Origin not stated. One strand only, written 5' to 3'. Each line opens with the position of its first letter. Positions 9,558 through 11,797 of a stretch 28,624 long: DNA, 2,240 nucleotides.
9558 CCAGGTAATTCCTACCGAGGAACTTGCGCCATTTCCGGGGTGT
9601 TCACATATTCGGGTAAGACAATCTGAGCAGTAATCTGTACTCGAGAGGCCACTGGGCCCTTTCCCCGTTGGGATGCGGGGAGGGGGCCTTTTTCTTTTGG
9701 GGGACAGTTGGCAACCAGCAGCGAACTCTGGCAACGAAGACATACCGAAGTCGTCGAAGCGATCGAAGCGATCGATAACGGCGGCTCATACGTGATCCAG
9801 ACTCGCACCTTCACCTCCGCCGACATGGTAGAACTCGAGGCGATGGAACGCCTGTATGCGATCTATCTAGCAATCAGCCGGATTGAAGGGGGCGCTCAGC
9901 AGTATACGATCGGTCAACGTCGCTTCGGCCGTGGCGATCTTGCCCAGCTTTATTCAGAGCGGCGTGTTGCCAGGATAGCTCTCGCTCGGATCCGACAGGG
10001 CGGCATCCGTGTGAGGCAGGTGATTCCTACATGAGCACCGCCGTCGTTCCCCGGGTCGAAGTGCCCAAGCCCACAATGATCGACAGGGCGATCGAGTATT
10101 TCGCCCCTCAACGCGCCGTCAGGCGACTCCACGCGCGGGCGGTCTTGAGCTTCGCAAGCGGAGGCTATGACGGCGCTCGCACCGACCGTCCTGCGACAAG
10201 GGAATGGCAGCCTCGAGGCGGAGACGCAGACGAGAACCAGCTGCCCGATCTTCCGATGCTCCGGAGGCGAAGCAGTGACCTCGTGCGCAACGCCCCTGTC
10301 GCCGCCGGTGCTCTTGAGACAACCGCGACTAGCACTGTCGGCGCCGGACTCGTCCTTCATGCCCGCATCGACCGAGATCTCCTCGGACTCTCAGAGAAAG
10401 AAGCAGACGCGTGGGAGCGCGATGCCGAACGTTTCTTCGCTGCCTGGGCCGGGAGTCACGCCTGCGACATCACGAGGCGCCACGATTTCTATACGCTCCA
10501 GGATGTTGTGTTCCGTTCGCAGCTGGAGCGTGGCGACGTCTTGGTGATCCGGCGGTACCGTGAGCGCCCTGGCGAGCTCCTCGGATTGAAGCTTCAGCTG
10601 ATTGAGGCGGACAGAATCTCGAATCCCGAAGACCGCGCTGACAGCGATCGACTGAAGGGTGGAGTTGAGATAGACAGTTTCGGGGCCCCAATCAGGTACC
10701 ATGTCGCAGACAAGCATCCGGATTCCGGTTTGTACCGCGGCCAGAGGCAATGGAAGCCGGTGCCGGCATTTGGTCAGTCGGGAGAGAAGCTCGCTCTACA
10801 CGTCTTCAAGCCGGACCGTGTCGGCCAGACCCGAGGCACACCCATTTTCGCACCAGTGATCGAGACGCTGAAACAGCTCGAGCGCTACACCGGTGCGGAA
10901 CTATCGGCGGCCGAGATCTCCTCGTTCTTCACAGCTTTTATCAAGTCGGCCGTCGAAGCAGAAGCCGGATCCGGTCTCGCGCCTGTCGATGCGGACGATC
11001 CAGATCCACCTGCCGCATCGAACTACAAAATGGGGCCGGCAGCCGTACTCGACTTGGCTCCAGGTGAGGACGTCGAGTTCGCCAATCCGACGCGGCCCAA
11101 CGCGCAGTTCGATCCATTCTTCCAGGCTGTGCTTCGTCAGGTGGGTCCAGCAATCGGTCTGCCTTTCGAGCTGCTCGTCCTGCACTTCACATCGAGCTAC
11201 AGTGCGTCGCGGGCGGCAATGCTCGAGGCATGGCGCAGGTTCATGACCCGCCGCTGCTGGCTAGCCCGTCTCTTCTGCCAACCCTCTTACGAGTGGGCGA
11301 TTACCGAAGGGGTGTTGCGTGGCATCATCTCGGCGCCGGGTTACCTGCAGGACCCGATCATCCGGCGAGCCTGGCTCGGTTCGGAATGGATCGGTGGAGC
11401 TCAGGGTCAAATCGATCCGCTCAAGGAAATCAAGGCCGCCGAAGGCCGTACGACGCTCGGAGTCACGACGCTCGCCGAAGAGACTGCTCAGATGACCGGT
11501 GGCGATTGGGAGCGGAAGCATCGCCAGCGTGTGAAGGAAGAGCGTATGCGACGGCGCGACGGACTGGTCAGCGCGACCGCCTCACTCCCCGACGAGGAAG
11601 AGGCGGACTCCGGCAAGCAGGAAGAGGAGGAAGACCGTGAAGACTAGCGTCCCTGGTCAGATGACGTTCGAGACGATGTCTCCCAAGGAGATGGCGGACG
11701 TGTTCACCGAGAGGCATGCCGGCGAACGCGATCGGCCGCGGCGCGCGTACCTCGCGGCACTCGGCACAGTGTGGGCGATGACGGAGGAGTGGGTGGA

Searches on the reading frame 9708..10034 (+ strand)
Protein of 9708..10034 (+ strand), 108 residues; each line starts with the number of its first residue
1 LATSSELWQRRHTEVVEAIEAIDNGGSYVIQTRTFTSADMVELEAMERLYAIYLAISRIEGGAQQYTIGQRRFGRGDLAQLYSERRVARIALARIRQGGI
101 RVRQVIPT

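Call 47: search_protein_families(library=phrogs, proteins=[window:9708-10034:+], max_evalue=0.01)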
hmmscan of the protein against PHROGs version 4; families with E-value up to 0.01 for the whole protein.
window:9708-10034:+ (108 aa): 3 families
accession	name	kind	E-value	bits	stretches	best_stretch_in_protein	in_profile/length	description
phrog_118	-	connector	5.7e-07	30.4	1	5-48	5-48/76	head-tail adaptor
phrog_5774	-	connector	8.8e-07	29.7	1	45-97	105-158/177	head-tail joining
phrog_20307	-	unknown function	0.0083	17.4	0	47-86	6-46/70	-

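Call 48: search_protein_families(library=pfam, proteins=[window:9708-10034:+], max_evalue=0.01)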
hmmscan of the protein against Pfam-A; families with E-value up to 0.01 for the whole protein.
window:9708-10034:+ (108 aa): 1 family
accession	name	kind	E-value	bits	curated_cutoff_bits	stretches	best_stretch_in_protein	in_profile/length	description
PF19645.4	DUF6148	-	0.0062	17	27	0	44-97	8-60/74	Family of unknown function (DUF6148)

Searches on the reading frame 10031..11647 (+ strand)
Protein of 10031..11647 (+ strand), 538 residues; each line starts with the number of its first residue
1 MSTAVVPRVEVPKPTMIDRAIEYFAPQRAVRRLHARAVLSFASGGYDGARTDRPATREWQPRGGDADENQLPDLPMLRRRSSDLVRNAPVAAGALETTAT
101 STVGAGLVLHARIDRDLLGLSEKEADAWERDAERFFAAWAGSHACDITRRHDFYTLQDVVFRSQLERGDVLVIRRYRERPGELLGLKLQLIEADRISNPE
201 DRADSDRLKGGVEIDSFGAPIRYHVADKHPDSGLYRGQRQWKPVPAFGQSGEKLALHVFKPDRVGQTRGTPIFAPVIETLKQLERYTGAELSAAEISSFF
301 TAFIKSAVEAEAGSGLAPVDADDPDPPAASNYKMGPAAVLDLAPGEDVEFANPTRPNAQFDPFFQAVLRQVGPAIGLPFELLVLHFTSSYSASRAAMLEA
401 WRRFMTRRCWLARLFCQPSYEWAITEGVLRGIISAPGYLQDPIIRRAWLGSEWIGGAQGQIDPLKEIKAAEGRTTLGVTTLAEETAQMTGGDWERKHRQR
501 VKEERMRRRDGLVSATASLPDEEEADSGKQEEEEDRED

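Call 36: find_homologous_proteins(query=window:10031-11647:+, max_evalue=1e-80)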
Query window:10031-11647:+ (538 aa): 2059 proteins with E <= 1e-80 among 8000 candidates; the best 120 are listed.
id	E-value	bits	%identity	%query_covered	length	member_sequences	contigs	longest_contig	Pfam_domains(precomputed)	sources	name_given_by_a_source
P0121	0.0e+0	1214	100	100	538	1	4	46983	PF05136.19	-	-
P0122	1.1e-277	940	76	97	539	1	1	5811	PF05136.19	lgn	-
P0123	3.8e-194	664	58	95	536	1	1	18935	PF05136.19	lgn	-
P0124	8.8e-194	663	59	98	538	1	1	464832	PF05136.19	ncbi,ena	-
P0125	5.8e-193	660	57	96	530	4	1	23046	PF05136.19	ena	-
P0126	3.9e-176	605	69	73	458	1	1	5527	PF05136.19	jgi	jgi:lambda family phage portal protein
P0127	1.8e-174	599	57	89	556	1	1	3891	PF05136.19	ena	-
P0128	1.1e-172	593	54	94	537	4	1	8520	PF05136.19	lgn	-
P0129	1.3e-171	590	52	97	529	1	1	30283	PF05136.19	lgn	-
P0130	8.3e-171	587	52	96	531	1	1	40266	PF05136.19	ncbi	ncbi:MAG: phage portal protein [Alphaproteobacteria bacterium]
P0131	1.6e-170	586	57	87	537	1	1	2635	PF05136.19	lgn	-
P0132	1.3e-169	583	57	89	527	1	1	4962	PF05136.19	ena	-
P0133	2.5e-169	582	52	94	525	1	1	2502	PF05136.19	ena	-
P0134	3.8e-169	582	52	98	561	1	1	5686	PF05136.19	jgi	jgi:lambda family phage portal protein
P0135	2.3e-167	576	52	94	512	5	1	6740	PF05136.19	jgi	jgi:lambda family phage portal protein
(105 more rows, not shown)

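Call 39: find_encoding_contigs(protein=P0126, flank=8000, max_places=3)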
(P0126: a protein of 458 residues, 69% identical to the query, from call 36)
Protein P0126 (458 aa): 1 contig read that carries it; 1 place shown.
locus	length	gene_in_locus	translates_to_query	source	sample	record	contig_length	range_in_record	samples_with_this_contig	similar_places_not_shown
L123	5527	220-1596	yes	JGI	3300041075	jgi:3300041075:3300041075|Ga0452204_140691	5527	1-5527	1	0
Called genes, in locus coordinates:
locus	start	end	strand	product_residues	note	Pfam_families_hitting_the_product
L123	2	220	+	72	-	?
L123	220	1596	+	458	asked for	PF05136:Phage_portal_2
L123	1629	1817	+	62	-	-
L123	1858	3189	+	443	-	PF25145:NfeD1b_N, PF01343:Peptidase_S49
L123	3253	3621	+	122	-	PF02924:HDPD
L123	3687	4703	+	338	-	PF03864:Phage_cap_E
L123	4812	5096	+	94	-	-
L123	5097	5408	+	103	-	-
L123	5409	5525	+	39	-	?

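Call 40: find_encoding_contigs(protein=P0124, flank=10000, max_places=2)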
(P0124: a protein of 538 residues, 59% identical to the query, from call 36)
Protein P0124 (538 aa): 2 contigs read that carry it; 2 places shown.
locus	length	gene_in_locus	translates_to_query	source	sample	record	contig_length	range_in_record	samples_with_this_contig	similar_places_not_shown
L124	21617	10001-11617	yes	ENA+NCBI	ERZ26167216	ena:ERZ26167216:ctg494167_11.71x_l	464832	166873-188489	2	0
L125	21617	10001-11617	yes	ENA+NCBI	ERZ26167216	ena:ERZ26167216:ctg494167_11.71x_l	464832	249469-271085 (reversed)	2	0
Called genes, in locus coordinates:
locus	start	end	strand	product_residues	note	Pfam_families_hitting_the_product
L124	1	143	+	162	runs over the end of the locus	-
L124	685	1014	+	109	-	-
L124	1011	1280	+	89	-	-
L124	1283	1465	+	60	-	-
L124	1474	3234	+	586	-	-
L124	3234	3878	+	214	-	-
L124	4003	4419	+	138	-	-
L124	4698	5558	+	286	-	-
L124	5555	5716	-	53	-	-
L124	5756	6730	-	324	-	PF12760:Zn_ribbon_IS1595, PF12762:DDE_Tnp_IS1595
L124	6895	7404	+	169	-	PF07471:Phage_Nu1 (weak)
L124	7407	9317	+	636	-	PF05876:GpA_ATPase, PF20454:GpA_nuclease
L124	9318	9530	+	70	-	-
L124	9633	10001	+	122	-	-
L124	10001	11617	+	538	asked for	PF05136:Phage_portal_2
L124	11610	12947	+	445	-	PF25145:NfeD1b_N (weak), PF01343:Peptidase_S49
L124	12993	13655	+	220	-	PF02924:HDPD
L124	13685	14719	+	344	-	PF03864:Phage_cap_E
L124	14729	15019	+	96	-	-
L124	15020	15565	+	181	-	-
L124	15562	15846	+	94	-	-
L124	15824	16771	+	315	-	-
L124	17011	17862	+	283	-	-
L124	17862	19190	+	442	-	-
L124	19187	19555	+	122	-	-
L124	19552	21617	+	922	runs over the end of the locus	-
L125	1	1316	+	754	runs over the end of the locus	PF26550:Tricorn_2nd (faint), PF07676:PD40 (faint), PF26549:Tricorn_N (weak), PF00930:DPPIV_N (weak), PF01738:DLH, PF02129:Peptidase_S15 (faint), PF20434:BD-FAE, PF00326:Peptidase_S9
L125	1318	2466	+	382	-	PF01370:Epimerase (weak)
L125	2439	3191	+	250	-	-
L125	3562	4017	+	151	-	PF05066:HARE-HTH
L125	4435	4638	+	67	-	-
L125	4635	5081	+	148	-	PF25188:Tad6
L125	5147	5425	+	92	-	-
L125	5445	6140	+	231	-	-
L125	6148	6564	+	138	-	-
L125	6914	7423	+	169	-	PF07471:Phage_Nu1 (weak)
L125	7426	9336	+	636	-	PF05876:GpA_ATPase, PF20454:GpA_nuclease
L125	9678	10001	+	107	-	-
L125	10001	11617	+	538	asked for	PF05136:Phage_portal_2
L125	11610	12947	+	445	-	PF25145:NfeD1b_N (weak), PF01343:Peptidase_S49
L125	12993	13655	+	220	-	PF02924:HDPD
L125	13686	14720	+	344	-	PF03864:Phage_cap_E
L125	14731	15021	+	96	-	-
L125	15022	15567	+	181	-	-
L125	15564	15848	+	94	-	-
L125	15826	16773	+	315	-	-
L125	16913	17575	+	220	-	-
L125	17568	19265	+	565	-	-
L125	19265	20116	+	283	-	-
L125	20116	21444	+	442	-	-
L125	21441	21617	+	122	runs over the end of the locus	-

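Call 52: search_protein_families(library=phrogs, proteins=[L125:9336-9530:+, L124:9318-9530:+], max_evalue=0.01)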
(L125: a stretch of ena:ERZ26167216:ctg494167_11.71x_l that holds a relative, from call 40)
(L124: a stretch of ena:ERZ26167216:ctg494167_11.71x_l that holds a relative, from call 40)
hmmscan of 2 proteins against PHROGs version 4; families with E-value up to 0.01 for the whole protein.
L125:9336-9530:+ (64 aa): 1 family
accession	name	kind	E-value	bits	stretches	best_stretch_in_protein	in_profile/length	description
phrog_2834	-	unknown function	0.0045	17.8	0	36-59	9-32/78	-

L124:9318-9530:+ (70 aa): 0 families

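Call 53: search_protein_families(library=pfam, proteins=[L125:9336-9530:+, L124:9318-9530:+], max_evalue=0.01)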
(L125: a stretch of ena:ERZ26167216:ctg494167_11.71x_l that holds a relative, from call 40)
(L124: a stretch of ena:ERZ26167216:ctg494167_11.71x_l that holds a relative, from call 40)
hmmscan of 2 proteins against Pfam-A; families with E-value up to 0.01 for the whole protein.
L125:9336-9530:+ (64 aa): 1 family
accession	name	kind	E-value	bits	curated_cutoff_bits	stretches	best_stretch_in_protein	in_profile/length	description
PF24042.1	DUF7351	-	0.0067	16.6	31.2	1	9-55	65-107/177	Domain of unknown function (DUF7351)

L124:9318-9530:+ (70 aa): 0 families

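Call 56: find_related_loci(query=P0124, collection=viral_contigs, flank=5000)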
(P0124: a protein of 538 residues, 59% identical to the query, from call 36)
Query P0124 (538 aa) in viral_contigs; peptide patterns used: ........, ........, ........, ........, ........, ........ (x = any residue, [..] = any of these).
6 stretches matched a pattern; 4 encode a relative of the query (tblastn E <= 1e-3); 4 distinct loci.
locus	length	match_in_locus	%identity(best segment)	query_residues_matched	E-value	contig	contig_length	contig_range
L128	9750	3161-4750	88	1-538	0e+0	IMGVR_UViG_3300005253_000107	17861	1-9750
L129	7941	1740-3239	49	10-511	1e-150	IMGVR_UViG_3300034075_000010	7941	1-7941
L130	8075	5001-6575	44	12-538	9e-132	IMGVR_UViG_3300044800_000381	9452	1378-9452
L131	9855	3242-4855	41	9-537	3e-117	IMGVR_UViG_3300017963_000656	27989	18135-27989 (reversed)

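Call 60: find_encoding_contigs(protein=P0125, flank=6000, max_places=4)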
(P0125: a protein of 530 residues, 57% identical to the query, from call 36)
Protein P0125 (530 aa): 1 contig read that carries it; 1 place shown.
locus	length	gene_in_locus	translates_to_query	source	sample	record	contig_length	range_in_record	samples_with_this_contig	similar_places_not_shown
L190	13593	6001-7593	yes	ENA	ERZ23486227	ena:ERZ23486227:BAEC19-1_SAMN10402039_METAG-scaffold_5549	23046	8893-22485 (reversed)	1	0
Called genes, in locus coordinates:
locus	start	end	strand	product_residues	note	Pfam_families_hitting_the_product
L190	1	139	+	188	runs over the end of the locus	-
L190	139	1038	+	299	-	-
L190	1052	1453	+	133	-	-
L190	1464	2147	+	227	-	-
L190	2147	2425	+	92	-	-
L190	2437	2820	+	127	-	-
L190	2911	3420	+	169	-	PF07471:Phage_Nu1 (weak)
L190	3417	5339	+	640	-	PF05876:GpA_ATPase, PF20454:GpA_nuclease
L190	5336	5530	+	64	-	-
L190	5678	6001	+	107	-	-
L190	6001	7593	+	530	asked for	PF05136:Phage_portal_2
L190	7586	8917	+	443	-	PF25145:NfeD1b_N (weak), PF01343:Peptidase_S49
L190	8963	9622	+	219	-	PF02924:HDPD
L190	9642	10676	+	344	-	PF03864:Phage_cap_E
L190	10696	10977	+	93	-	-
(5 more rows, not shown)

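Call 61: find_encoding_contigs(protein=P0123, flank=6000, max_places=4)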
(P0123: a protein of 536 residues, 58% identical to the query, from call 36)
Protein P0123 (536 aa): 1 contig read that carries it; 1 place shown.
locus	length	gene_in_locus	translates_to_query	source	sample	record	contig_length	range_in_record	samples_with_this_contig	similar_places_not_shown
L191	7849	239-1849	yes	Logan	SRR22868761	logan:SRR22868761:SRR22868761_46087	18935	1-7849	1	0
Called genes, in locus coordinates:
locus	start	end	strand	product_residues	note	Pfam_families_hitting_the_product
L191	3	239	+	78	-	?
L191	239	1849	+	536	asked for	PF05136:Phage_portal_2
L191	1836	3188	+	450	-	PF01343:Peptidase_S49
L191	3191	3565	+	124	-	PF02924:HDPD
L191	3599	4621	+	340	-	PF03864:Phage_cap_E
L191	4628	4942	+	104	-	-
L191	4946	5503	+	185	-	-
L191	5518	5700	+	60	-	-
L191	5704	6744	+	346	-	-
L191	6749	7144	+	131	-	-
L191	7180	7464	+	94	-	-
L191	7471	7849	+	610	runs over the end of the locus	-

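Call 99: search_dna_similar(query=window:10031-11644:+, collection=phages, mode=protein, max_evalue=1e-50, max_rows=25)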
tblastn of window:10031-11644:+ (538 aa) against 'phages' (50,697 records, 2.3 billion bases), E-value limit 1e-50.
Records with a match: 45; places in all: 45; records where one place covers at least 80% of the query: 44.
Best place of each record, by identity: <60% 45.
By first word of the organism name: Vibrio 8; Faecalibacterium 8; Bacteriophage 6; Fusobacterium 4; Yersinia 3; Pseudomonas 2; Escherichia 2; Sinorhizobium 1; Exiguobacterium 1; Paenibacillus 1; and 9 more.
By host as written in the record: - 8; Faecalibacterium prausnitzii 6; Yersinia pestis EV76-CN 3; Vibrio cholerae 3; Fusobacterium nucleatum 3; Paenibacillus larvae ATCC 9545 2; Escherichia coli 2; Vibrio sp. 2; and 16 more.
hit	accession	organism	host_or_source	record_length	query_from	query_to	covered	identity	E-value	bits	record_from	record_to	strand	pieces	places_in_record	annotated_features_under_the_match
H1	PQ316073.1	Pseudomonas phage KT1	Pseudomonas sp. KT_2_4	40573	10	523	96%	44.6%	6e-122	400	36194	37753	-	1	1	record has no annotation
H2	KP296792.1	Bacteriophage Lily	Paenibacillus larvae ATCC 9545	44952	15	494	89%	45.9%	1e-117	388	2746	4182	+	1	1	portal protein | hypothetical protein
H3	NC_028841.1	Bacteriophage Lily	Paenibacillus larvae ATCC 9545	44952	15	494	89%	45.9%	1e-117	388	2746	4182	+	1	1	portal protein | head-tail adaptor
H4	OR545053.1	Yersinia phage vB_YpM_39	Yersinia pestis EV76-CN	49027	15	527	95%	42.8%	8e-112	371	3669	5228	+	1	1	hypothetical protein (x2)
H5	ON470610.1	Escherichia phage vB_EcoM-473R2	Escherichia coli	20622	15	527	95%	42.8%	2e-111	370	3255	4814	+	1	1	portal protein B | hypothetical protein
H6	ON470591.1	Escherichia phage vB_EcoM-613R2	Escherichia coli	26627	15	527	95%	42.8%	2e-111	370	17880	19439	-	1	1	portal protein B | hypothetical protein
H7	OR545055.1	Yersinia phage vB_YpM_44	Yersinia pestis EV76-CN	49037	15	527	95%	42.8%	2e-111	370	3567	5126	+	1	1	hypothetical protein (x2)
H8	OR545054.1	Yersinia phage vB_YpM_41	Yersinia pestis EV76-CN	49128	15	527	95%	42.8%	2e-111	370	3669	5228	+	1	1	hypothetical protein (x2)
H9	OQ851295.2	Vibrio phage PVP-XSN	Vibrio parahaemolyticus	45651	15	530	96%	42.5%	6e-120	394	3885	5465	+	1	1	portal protein | Clp protease | hypothetical protein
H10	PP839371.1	Vibrio phage vB_VpaM_R19R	Vibrio sp.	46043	15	530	96%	42.5%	1e-119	394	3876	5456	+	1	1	portal protein | Clp protease | head-tail adaptor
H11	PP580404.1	Vibrio phage vB_VpaM_XM1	Vibrio parahaemolyticus 1.1997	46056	15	530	96%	42.5%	1e-119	394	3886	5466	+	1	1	portal protein | Clp protease | head-tail adaptor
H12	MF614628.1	Sinorhizobium phage phi3LM21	Sinorhizobium sp. LM21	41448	15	524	95%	43.0%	7e-115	380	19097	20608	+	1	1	portal protein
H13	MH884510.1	Exiguobacterium phage vB_EalM-137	Exiguobacterium alkaliphilum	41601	2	523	97%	41.8%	1e-114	379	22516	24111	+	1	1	portal protein | hypothetical protein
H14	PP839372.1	Vibrio phage vB_VpaM_R20L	Vibrio sp.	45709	15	530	96%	42.1%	1e-118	390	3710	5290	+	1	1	portal protein | Clp protease | head-tail adaptor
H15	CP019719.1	Paenibacillus phage phiERICV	Paenibacillus larvae subsp. larvae ...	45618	17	494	89%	45.3%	5e-103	345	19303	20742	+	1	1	phage portal protein, lambda family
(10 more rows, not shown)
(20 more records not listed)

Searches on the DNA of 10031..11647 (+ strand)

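Call 55: search_rna_families(source=L125, start=9510, end=9690, threshold=evalue, max_evalue=10)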
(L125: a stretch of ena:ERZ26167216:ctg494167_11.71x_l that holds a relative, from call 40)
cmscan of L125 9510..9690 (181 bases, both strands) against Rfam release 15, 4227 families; matches with E-value up to 10: 14.
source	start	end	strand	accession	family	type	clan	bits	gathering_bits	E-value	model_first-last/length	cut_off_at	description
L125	9618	9662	+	RF03379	mir-4667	Gene; miRNA;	-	26.5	68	0.0054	1-93/93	no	mir-4667 microRNA precursor family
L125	9619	9660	-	RF03681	mir-1295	Gene; miRNA;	-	19.5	100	0.17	1-78/78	no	mir-1295 microRNA precursor family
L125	9620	9660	-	RF03582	mir-m22-1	Gene; miRNA;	-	18.8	80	0.63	1-67/67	no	mir-m22-1 microRNA precursor family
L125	9602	9666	-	RF01690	Bacillaceae-1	Gene; sRNA;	-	18.6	35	0.22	1-67/67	no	Bacillaceae-1 RNA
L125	9620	9660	-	RF03712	MIR6450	Gene; miRNA;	-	16.5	70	0.82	1-107/107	no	MIR6450 microRNA precursor family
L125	9601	9667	+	RF02754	ES205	Gene; sRNA;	-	14.8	86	3.2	1-72/72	no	ES205 sRNA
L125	9599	9668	-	RF02835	Bcj11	Gene; sRNA;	-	14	49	3.2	1-122/122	no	Burkholderia RNA 11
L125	9618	9662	-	RF03289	mir-1205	Gene; miRNA;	-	13.7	75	2.3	1-63/63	no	mir-1205 microRNA precursor family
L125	9619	9661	+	RF03969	mir-622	Gene; miRNA;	-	13.6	86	2.6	1-72/72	no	mir-622 microRNA precursor family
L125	9513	9574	-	RF01300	snoU49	Gene; snRNA; snoRNA; CD-box;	CL00062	12.8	35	5.2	1-65/65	no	Small nucleolar RNA U49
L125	9519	9567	+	RF00147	SNORD34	Gene; snRNA; snoRNA; CD-box;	CL00055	12.7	38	9.9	1-79/79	no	Small nucleolar RNA SNORD34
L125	9592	9665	+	RF01388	isrD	Gene; sRNA;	-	12.3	37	4.7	1-51/51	no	isrD Hfq binding RNA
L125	9585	9651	-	RF01505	Afu_264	Gene; snRNA; snoRNA; CD-box;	-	11.4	40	6.5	35-103/103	no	A. fumigatus snoRNA Afu_264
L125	9624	9665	+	RF02401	ClpQY_promoter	Cis-reg;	-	10.6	42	3.9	1-29/57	no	ClpQY promoter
